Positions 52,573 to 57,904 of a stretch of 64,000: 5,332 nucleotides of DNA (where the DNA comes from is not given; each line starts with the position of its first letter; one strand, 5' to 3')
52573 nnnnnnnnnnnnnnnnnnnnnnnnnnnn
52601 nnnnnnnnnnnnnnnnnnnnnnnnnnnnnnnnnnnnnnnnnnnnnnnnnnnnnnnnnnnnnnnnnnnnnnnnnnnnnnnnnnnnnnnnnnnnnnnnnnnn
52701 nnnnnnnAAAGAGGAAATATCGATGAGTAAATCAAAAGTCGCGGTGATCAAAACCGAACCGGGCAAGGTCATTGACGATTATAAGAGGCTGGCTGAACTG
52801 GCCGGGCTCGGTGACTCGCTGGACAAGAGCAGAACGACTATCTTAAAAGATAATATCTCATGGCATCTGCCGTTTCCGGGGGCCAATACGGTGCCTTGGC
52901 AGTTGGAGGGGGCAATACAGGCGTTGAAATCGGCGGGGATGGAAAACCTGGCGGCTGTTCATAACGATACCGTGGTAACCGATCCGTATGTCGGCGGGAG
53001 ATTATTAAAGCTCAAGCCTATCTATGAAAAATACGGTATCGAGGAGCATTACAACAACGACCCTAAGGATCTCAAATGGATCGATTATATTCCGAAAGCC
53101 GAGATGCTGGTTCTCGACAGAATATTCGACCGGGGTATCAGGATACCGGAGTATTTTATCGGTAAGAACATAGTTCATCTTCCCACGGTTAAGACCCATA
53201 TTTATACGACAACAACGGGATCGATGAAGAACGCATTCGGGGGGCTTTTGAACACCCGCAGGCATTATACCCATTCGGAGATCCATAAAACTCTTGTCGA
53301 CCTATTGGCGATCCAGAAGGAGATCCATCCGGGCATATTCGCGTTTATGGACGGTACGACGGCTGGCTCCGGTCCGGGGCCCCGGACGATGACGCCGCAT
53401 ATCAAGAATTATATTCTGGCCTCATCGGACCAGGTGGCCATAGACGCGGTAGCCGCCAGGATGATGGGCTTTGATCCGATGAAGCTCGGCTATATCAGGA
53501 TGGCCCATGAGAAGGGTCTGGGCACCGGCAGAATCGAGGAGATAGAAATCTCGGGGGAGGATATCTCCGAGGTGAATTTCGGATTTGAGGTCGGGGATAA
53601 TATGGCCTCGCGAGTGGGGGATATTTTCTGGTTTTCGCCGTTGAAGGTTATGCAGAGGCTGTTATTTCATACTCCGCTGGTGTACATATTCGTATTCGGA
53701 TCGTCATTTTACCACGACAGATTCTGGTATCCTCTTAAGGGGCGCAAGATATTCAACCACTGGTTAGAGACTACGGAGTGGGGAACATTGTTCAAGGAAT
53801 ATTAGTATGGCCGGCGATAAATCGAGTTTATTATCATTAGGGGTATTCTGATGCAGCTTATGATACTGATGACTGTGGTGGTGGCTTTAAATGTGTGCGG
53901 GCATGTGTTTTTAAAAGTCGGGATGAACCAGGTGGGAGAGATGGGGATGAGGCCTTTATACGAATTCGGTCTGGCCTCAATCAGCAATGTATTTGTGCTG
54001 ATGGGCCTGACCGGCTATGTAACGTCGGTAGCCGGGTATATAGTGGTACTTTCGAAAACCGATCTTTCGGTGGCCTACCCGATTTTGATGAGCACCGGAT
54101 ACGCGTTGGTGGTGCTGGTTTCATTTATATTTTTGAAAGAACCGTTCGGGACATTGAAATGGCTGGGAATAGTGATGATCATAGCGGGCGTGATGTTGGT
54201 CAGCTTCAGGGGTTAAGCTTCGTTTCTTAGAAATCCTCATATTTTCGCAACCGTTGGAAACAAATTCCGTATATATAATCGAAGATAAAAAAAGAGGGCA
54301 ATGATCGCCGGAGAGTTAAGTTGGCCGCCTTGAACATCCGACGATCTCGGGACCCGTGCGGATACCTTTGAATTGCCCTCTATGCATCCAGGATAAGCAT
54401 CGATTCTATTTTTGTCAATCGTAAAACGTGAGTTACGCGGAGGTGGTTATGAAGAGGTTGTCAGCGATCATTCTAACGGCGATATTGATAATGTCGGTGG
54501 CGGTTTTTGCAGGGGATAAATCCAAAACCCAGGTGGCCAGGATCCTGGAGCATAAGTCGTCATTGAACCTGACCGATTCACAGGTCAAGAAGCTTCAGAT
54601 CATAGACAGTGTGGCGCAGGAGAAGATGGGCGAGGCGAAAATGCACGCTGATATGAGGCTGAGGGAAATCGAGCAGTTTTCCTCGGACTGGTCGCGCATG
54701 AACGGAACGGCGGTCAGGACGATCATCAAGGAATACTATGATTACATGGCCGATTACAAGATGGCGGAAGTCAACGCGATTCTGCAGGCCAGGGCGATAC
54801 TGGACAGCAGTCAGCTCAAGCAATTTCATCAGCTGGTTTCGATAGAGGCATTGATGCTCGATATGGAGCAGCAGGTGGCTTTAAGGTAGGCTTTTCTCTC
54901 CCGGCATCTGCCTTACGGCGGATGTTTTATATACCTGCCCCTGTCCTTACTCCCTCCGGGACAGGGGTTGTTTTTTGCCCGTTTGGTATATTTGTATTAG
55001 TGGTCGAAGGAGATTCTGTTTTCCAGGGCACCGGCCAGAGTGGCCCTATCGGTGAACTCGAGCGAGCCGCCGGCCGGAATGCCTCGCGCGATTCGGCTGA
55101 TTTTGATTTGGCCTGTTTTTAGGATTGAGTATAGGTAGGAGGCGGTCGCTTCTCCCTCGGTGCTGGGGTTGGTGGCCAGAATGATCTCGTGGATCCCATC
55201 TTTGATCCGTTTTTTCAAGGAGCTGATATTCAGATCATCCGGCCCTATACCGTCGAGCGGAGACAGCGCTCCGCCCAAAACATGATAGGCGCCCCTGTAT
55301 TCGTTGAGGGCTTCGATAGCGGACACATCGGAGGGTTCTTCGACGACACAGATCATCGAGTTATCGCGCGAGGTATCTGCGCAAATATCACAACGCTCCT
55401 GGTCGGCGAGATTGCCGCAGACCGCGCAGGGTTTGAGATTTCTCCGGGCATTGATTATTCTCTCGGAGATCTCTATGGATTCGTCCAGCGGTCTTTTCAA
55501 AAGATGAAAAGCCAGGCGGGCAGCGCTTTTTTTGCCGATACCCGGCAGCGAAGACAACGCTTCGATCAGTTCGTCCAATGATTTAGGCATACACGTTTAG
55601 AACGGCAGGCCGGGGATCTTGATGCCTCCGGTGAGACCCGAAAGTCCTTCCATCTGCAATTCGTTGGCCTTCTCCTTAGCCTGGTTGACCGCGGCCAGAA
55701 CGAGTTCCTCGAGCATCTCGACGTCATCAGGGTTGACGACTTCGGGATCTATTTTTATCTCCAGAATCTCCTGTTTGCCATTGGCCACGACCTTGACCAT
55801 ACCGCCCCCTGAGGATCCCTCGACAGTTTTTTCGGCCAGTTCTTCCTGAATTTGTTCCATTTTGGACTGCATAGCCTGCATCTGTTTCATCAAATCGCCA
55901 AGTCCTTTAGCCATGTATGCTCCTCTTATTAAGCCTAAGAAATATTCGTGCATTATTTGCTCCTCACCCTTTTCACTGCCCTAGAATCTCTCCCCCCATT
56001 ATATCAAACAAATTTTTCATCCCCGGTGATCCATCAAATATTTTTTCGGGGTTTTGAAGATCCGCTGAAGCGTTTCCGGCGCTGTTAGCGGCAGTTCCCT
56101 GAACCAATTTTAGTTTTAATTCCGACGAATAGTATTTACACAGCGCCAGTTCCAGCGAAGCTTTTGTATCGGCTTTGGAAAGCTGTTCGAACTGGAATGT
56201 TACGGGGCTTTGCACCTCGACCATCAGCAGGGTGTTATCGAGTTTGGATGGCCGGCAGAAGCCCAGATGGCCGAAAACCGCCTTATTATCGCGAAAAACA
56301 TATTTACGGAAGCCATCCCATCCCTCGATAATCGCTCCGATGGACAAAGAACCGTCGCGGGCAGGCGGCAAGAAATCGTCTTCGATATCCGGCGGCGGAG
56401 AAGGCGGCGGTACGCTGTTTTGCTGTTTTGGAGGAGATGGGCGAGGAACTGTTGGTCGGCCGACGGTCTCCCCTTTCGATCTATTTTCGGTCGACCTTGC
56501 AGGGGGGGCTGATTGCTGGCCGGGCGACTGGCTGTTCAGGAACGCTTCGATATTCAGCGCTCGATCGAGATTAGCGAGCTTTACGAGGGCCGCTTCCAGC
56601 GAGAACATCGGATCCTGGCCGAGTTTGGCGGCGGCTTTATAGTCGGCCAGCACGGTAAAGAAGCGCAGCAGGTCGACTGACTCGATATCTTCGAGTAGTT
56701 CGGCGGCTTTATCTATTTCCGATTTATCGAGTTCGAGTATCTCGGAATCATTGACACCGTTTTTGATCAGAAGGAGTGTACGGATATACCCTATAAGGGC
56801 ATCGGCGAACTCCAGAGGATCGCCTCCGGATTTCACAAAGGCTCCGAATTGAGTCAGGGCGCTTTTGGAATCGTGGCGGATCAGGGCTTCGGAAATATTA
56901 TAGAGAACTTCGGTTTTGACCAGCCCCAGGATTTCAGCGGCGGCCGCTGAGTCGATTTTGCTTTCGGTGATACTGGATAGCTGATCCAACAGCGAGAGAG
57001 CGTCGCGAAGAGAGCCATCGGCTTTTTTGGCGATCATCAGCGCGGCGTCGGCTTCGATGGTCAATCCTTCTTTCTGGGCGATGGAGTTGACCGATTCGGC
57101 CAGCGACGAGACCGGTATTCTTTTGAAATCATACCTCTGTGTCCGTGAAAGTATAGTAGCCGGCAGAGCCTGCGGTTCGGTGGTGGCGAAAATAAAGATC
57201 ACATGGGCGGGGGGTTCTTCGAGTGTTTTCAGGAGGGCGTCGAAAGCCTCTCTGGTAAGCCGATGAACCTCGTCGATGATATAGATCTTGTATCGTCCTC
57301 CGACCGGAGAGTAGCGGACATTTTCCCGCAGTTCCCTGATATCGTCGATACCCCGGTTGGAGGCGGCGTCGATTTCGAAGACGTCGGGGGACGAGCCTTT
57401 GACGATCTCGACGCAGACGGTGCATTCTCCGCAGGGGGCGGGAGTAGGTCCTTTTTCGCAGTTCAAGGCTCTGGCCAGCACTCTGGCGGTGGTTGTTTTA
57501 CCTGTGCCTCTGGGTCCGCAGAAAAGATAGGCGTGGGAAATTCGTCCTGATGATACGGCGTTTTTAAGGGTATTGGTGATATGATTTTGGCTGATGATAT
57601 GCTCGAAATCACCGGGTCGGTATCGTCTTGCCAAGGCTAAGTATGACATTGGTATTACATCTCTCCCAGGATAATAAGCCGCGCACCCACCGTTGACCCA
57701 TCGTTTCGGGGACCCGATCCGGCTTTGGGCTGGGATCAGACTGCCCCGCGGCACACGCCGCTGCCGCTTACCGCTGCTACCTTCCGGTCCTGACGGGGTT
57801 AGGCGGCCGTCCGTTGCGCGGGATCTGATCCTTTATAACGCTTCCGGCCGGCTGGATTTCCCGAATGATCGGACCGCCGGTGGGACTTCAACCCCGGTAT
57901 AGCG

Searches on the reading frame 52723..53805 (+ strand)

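Call 62: search_protein_families(library=pfam, proteins=[window:52723-53805:+], max_evalue=1e-8)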
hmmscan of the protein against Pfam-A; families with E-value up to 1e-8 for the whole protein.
window:52723-53805:+ (360 aa): 1 family
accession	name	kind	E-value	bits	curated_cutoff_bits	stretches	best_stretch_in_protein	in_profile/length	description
PF04015.17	DUF362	-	5.9e-21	75.9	24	1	41-246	3-200/200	Domain of unknown function (DUF362)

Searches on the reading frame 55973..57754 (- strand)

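Call 62: search_protein_families(library=pfam, proteins=[window:55973-57754:-], max_evalue=1e-8)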
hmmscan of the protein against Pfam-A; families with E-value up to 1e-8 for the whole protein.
window:55973-57754:- (593 aa): 4 families
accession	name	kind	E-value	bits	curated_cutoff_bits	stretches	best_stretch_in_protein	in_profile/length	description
PF13177.12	DNA_pol3_delta2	-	3.6e-46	157.5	27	1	56-213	2-160/161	DNA polymerase III, delta subunit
PF00004.35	AAA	-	5.1e-14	53.3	21.2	1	77-207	2-125/131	ATPase family associated with various cellular activities (AAA)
PF12169.13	DNA_pol3_gamma3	-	2.6e-13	50.4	24.4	1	268-396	2-130/143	DNA polymerase III subunits gamma and tau domain III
PF22608.2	DNAX_ATPase_lid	-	3e-11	43.4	27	1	220-258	4-42/49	DNA polymerase III clamp loader subunit, ATPase lid domain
